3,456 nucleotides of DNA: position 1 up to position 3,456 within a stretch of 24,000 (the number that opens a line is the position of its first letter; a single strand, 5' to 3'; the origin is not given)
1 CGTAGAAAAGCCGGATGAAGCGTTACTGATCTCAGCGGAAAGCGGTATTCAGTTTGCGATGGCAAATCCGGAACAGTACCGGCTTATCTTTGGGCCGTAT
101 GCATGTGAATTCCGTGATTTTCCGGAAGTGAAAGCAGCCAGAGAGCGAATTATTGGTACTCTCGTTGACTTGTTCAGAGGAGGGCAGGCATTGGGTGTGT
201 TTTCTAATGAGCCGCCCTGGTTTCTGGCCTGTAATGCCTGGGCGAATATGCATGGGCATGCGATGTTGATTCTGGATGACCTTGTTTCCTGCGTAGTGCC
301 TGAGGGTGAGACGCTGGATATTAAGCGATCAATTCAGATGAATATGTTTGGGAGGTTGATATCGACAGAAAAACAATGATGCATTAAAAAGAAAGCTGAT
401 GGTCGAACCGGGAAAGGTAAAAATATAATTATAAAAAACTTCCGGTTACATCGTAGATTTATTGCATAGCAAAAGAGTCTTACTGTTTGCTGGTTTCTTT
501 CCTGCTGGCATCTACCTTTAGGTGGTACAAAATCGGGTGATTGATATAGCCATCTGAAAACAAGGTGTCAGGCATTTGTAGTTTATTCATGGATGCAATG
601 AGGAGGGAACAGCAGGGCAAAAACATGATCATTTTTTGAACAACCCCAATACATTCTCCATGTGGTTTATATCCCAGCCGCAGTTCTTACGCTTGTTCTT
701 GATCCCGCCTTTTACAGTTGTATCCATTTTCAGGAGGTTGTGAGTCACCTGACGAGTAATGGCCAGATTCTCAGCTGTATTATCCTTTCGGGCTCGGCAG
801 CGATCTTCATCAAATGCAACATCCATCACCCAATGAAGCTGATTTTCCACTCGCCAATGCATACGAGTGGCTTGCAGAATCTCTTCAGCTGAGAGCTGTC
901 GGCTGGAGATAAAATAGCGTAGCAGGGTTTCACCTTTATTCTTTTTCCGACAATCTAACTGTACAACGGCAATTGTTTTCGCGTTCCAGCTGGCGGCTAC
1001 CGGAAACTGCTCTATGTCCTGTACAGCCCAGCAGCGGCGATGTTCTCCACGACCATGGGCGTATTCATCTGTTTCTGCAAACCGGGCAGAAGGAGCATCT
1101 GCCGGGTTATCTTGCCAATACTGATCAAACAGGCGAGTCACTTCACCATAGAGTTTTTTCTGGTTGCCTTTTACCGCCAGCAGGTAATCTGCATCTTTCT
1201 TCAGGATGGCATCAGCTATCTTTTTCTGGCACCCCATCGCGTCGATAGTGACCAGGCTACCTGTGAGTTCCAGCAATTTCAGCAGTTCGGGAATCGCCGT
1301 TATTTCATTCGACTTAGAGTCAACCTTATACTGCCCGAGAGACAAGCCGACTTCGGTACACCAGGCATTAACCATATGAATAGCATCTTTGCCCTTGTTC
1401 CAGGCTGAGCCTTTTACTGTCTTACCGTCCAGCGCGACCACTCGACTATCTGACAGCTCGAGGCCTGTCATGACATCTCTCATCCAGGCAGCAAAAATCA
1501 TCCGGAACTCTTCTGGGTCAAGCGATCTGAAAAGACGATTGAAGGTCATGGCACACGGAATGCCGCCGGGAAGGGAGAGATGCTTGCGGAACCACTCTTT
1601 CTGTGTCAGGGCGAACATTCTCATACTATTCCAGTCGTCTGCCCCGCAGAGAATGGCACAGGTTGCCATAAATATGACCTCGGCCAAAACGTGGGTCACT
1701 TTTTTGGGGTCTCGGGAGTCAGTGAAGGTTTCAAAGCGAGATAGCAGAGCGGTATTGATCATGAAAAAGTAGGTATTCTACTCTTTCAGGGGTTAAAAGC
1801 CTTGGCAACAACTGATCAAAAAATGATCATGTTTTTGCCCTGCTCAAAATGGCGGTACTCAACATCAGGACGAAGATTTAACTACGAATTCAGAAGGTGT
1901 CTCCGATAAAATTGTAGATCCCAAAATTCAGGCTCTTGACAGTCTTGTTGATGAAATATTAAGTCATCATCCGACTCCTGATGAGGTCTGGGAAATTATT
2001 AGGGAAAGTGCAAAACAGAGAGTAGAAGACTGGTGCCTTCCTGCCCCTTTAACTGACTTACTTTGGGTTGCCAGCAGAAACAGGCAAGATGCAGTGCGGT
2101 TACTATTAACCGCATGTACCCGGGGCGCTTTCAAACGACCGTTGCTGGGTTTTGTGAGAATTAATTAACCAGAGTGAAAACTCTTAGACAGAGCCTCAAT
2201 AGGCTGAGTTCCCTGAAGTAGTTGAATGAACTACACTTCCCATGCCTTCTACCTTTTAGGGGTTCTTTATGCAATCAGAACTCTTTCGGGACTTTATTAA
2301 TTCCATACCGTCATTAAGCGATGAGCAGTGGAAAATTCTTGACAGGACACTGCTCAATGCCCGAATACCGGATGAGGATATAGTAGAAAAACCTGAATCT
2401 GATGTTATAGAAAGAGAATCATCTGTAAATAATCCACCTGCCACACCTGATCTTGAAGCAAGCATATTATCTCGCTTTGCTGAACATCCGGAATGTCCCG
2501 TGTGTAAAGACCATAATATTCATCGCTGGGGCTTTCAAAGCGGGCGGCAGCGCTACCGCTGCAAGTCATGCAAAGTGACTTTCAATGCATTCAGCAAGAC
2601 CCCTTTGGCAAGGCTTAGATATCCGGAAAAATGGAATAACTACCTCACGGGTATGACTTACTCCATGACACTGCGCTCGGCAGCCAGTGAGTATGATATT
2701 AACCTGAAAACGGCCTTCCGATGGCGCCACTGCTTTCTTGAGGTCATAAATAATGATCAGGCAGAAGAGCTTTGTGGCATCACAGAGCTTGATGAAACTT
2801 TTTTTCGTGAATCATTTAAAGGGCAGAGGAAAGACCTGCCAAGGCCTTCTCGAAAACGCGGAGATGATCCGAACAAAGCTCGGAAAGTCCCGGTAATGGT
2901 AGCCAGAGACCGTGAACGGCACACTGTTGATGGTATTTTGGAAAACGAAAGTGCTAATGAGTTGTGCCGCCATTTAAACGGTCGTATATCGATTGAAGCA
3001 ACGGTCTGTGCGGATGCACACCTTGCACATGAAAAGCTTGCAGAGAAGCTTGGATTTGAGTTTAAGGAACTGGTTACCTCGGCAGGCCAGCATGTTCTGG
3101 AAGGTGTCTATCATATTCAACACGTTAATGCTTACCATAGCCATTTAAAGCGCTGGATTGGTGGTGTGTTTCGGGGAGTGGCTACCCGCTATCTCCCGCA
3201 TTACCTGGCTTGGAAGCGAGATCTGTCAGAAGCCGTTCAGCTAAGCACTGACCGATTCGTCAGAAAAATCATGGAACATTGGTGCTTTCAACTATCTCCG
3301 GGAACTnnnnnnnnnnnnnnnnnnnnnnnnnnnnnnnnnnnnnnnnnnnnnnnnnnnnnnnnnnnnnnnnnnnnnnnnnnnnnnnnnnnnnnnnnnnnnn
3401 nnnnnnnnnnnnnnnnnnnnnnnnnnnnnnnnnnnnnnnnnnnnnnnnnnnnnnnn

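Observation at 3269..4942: Eukaryote-type choline/carnitine O-acyltransferase homologue in a bacterial chromosome, trapped between two IS elements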

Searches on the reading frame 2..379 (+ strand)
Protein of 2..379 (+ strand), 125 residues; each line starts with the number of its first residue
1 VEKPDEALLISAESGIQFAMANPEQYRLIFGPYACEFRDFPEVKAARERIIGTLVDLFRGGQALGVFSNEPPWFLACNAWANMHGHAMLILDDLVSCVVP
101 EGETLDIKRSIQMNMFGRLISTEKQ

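Call 54: search_protein_families(library=pfam, proteins=[window:2-379:+], max_evalue=0.001)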
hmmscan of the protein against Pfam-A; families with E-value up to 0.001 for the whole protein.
window:2-379:+ (125 aa): 1 family
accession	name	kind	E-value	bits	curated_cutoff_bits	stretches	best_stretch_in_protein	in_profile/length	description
PF13305.11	TetR_C_33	-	3e-10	41.1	26.8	1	16-92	9-83/103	Tetracyclin repressor-like, C-terminal domain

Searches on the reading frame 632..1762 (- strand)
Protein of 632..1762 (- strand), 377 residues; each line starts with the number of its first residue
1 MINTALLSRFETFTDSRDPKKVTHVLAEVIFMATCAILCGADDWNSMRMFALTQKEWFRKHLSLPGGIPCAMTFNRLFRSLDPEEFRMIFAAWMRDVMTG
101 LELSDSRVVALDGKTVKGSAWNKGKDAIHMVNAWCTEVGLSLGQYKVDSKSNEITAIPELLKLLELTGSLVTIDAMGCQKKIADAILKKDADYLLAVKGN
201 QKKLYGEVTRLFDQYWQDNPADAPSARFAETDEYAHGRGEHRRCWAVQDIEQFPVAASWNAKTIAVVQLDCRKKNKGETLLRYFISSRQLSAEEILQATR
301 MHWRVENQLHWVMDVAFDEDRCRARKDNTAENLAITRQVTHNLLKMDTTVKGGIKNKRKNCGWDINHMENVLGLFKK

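Call 4: search_protein_families(library=pfam, proteins=[window:632-1762:-], max_evalue=0.01)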
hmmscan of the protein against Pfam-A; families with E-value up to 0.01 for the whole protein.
window:632-1762:- (377 aa): 3 families
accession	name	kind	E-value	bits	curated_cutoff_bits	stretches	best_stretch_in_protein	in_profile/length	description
PF13808.11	DDE_Tnp_1_assoc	-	1.1e-25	89.9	32.3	1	8-94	2-88/88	DDE_Tnp_1-associated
PF01609.27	DDE_Tnp_1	-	1.7e-24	87.1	23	1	105-343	3-200/200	Transposase DDE domain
PF13701.12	DDE_Tnp_1_4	-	1.1e-06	27.6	34.7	0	169-328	218-356/435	Transposase DDE domain group 1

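Call 63: search_protein_families(library=ncbifam, proteins=[window:632-1762:-], max_evalue=0.001)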
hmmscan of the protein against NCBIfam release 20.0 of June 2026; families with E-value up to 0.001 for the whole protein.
window:632-1762:- (377 aa): 2 families
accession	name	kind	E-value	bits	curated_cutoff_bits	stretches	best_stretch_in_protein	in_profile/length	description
NF033564.0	transpos_ISAs1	equivalog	2.2e-113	378.6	70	1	29-344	1-314/314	ISAs1 family transposase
NF033539.1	transpos_IS1380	equivalog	4.3e-10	38.8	180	1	11-86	33-104/419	IS1380 family transposase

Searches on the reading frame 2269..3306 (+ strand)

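Call 4: search_protein_families(library=pfam, proteins=[window:2269-3306:+], max_evalue=0.01)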
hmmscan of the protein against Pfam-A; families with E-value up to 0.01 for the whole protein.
window:2269-3306:+ (346 aa): 5 families
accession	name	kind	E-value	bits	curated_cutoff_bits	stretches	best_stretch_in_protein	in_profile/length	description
PF12762.13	DDE_Tnp_IS1595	-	5.8e-16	59.3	27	1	168-314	2-146/153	ISXO2-like transposase domain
PF12760.12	Zn_ribbon_IS1595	-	7.3e-05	23.1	25.4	1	68-102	13-44/46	Transposase zinc-ribbon domain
PF23451.1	Zn_ribbon_PaaD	-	0.00096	19.2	27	1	71-108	12-52/53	PaaD zinc beta ribbon domain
PF09723.15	Zn_ribbon_8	-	0.0052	17.2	34.4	0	96-110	6-20/41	Zinc ribbon domain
PF17283.8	Zn_ribbon_SprT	-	0.0053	17.2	28.1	0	76-105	7-33/38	SprT-like zinc ribbon domain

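Call 63: search_protein_families(library=ncbifam, proteins=[window:2269-3306:+], max_evalue=0.001)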
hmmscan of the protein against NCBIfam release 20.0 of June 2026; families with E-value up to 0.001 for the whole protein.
window:2269-3306:+ (346 aa): 7 families
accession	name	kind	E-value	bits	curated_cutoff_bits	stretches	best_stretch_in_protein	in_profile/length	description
NF033547.1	transpos_IS1595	equivalog_domain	2.4e-49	168.1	75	1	116-315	3-207/215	IS1595 family transposase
NF050000.1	IS1_IS1595_Zn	domain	9.9e-12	45.2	28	1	76-107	1-33/34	IS1/IS1595 family N-terminal zinc-binding domain-containing protein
NF048018.1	IS256_N_4Cys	domain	1.2e-11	45.1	27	1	75-105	1-31/31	transposase-like zinc-binding domain-containing protein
NF033558.1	transpos_IS1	equivalog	6.5e-09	36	100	1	76-177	1-103/199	IS1 family transposase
NF048019.1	IS256_Zn_var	equivalog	1.8e-05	24.2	150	1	78-183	2-101/304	IS256 family transposase, variant Zn-binding type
NF033544.1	transpos_IS1249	exception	5.6e-05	22.4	300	1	74-153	2-81/382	IS1249 family transposase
NF033550.5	transpos_ISL3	equivalog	0.00056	19.1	180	0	92-242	46-179/370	ISL3 family transposase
